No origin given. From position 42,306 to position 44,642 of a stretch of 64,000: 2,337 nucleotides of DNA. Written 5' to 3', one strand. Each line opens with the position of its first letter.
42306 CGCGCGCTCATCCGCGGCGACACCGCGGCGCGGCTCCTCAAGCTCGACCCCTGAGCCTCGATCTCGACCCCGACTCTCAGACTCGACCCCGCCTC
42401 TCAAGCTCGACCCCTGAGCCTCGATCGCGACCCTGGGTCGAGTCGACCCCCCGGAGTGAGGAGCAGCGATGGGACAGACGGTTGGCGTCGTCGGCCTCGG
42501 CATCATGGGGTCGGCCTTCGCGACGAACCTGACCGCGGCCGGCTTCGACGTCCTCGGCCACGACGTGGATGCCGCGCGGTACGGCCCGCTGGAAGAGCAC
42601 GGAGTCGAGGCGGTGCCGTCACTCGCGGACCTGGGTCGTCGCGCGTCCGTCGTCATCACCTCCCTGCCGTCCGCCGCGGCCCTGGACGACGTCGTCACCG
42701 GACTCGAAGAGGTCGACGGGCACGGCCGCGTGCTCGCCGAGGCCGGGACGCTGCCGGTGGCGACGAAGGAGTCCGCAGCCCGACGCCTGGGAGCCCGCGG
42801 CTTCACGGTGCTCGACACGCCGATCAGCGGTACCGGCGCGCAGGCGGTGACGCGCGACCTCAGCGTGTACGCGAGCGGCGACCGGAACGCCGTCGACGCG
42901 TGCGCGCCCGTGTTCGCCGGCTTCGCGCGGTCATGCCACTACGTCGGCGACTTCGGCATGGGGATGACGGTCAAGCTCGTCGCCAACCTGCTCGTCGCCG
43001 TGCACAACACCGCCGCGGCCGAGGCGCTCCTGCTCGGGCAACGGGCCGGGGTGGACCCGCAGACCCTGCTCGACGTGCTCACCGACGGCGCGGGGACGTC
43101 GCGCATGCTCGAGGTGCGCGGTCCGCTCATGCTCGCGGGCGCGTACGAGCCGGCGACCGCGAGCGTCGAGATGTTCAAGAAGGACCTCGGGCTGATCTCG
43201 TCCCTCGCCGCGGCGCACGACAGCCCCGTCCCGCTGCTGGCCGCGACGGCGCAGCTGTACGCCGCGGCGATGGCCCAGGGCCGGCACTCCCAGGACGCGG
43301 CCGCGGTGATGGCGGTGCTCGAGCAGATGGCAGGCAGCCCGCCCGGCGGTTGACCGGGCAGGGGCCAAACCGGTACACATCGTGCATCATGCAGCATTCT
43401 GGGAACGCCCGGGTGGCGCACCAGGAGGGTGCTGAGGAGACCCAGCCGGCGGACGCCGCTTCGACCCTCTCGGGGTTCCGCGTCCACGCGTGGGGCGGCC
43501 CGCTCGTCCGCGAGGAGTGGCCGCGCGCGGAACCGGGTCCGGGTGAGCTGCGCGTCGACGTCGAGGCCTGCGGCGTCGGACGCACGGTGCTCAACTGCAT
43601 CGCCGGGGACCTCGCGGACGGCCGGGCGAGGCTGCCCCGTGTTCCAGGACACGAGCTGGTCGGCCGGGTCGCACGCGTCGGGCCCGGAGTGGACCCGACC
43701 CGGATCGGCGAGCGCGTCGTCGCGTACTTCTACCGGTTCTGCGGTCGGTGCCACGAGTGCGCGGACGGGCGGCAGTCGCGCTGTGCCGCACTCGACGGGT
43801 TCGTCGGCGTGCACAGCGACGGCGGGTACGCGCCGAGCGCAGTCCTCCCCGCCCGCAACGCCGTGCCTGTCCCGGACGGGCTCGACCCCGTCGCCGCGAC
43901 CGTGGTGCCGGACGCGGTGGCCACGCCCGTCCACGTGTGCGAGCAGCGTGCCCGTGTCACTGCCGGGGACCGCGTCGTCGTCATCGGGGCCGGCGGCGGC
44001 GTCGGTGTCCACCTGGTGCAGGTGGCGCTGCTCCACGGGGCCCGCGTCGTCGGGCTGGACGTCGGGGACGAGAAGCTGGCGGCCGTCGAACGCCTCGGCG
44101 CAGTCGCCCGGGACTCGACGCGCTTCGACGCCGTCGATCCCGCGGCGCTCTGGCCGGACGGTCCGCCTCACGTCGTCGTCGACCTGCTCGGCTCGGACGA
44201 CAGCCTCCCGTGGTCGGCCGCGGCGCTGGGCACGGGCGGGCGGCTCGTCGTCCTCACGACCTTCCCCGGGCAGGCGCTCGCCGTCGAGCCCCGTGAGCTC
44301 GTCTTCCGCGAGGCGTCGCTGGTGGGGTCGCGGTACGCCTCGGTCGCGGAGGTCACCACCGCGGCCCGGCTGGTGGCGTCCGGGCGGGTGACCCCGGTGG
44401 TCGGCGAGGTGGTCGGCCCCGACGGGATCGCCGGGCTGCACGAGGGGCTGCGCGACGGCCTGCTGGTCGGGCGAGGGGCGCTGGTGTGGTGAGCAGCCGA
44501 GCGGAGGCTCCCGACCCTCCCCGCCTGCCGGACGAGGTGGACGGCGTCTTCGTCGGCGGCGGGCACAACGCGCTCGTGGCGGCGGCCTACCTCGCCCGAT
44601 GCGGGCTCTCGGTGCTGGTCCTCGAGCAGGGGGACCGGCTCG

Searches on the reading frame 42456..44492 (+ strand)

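Call 34: search_protein_families(library=pfam, proteins=[window:42456-44492:+], max_evalue=0.001)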
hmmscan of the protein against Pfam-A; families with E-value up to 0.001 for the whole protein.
window:42456-44492:+ (678 aa): 2 families
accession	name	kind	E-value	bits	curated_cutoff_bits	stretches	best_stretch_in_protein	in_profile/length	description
PF08240.17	ADH_N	-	1.6e-22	80.1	23.5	1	361-474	1-104/104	Alcohol dehydrogenase GroES-like domain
PF00107.32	ADH_zinc_N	-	2.3e-16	60.3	31.8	1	515-641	1-128/129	Zinc-binding dehydrogenase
